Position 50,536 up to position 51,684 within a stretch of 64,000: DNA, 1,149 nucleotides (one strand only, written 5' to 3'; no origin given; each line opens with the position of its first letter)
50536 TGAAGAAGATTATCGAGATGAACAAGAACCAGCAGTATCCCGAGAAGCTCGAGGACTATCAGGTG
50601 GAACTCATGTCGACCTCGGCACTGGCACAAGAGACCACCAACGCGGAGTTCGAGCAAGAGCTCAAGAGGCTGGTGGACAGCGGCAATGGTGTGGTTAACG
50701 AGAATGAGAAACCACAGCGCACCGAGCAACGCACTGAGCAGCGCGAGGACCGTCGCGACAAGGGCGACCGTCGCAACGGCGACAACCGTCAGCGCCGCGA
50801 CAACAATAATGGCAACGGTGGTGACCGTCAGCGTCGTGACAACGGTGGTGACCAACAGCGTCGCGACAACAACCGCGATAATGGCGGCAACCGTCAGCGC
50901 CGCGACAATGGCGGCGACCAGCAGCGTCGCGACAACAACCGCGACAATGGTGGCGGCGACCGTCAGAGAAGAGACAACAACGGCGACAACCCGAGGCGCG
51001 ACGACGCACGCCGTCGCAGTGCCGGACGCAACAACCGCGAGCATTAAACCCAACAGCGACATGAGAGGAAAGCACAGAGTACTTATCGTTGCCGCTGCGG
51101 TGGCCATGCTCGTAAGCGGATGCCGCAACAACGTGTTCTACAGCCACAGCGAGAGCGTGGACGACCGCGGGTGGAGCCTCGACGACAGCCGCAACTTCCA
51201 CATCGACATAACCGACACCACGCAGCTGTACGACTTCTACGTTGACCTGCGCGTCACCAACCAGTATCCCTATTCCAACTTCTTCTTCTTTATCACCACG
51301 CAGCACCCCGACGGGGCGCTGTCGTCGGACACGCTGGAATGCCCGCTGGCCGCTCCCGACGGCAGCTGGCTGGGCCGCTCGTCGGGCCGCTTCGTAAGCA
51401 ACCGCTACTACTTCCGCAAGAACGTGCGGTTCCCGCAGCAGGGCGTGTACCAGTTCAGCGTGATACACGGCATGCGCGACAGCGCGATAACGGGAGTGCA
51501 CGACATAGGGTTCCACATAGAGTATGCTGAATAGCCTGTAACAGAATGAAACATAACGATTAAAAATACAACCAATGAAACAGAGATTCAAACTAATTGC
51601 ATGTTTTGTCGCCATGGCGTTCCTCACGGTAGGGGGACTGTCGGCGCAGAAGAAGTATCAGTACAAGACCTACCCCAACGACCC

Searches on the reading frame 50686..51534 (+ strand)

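Call 67: search_protein_families(library=pfam, proteins=[window:50686-51534:+], max_evalue=0.001)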
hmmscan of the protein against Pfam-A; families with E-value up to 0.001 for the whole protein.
window:50686-51534:+ (282 aa): 1 family
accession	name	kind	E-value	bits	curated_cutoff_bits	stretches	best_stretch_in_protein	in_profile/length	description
PF14109.11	GldH_lipo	-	2.3e-36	125.8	27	1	151-278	2-129/129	GldH lipoprotein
